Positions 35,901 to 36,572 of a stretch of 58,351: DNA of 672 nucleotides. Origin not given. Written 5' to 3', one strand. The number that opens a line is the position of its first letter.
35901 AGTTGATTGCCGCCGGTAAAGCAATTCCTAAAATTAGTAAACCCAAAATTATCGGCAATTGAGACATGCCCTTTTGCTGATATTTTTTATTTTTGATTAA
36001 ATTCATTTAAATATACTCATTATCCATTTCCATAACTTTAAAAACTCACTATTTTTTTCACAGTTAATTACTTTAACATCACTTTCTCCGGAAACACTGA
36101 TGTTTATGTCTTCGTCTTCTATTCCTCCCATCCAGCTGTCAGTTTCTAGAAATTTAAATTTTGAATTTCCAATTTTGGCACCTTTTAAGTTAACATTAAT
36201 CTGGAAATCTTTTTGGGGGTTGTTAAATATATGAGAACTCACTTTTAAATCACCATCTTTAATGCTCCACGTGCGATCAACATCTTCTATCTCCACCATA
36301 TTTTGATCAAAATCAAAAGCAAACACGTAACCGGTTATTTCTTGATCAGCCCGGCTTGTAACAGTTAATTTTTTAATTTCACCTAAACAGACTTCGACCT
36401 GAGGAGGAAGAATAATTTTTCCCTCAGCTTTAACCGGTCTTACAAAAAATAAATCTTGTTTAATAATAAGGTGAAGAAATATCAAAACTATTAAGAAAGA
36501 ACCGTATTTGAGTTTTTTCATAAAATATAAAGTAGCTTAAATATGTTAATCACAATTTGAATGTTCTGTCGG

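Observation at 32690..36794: Cys-framed dockerin variant (CKPCPDG ... D-x-D-C-D-G ... D-x-[DN]-C-D-G) shared by three operon proteins and paired with Cys-stapled cohesin-like modules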

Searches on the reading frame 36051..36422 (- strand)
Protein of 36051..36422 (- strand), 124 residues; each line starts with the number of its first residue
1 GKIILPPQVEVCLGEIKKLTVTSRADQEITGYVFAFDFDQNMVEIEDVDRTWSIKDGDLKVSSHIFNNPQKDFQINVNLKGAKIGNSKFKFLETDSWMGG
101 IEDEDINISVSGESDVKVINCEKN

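Call 46: search_solved_structures(query=A6, max_evalue=1, show_alignments=2)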
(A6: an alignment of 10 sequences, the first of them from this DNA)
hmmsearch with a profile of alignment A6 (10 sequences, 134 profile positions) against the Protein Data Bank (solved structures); distinct sequences matched with E-value up to 1: 1.
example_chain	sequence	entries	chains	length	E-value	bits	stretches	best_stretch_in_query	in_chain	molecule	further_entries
4lba_A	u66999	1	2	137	0.96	13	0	17-51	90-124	conjugative transposon lipoprotein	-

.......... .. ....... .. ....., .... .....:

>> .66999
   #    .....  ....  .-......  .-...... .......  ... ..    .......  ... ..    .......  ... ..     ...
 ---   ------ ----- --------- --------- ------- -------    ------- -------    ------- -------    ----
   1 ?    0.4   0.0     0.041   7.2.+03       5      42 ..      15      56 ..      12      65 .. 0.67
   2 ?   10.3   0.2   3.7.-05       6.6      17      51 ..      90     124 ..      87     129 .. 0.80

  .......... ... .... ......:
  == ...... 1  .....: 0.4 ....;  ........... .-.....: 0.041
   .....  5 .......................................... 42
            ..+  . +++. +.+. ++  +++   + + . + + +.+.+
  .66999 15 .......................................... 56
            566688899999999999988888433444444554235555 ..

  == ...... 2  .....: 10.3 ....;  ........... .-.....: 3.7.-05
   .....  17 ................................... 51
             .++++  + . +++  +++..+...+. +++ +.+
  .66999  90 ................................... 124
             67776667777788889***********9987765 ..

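Call 47: search_protein_families(library=pfam, alignment_id=A6, max_evalue=1)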
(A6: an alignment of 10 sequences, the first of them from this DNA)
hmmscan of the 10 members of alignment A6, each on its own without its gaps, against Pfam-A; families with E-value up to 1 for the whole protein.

A. member 1, seq(124 aa): 2 families
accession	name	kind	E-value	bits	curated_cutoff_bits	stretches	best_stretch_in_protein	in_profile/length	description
PF21166.2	LSM12_LSM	-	0.0067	16.5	29.5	1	19-43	10-34/60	LSM12, LSM domain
PF00963.24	Cohesin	-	0.019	15.6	24.1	1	19-84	20-73/139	Cohesin domain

B. families by the number of members that match (of 10 scanned): 5 families
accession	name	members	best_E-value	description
PF00963.24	Cohesin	4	0.0019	Cohesin domain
PF18911.6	PKD_4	1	0.0039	PKD domain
PF21166.2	LSM12_LSM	1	0.0067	LSM12, LSM domain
PF23607.1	WZC_N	1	0.017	Tyrosine-protein kinase Wzc, N-terminal domain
PF04972.22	BON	1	0.13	BON domain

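Call 88: find_homologous_proteins(query=A6, max_evalue=0.001)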
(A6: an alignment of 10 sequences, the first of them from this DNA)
Query A6 (10 sequences) (124 aa, profile of the alignment): 3 proteins with E <= 0.001 among 1691 candidates.
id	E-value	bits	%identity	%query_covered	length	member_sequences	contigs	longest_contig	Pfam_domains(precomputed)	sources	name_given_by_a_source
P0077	2.5e-35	140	100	100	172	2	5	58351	-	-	-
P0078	1.3e-30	124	24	75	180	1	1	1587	-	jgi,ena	-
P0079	2.3e-27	114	23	90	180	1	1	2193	-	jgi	jgi:hypothetical protein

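Call 89: find_encoding_contigs(protein=P0079, flank=3000, max_places=2)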
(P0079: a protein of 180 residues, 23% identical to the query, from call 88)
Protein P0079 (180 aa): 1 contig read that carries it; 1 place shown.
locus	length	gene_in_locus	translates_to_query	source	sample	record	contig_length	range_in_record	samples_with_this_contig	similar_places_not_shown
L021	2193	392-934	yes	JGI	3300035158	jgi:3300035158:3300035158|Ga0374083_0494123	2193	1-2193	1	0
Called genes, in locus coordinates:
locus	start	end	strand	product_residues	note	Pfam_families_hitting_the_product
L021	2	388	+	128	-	?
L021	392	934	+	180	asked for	-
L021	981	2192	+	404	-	?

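Call 90: find_encoding_contigs(protein=P0078, flank=3000, max_places=2)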
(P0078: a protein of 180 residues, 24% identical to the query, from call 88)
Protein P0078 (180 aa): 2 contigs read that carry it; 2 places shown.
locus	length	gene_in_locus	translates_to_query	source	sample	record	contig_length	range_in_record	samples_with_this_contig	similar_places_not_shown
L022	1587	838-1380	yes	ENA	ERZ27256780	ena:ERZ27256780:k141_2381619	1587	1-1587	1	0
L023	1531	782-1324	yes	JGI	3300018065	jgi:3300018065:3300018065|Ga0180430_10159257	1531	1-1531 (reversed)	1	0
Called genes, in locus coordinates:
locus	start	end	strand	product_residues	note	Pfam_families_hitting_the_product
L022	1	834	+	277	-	?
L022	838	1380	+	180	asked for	-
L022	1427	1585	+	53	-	?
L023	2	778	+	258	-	?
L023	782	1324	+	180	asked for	-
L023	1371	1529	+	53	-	?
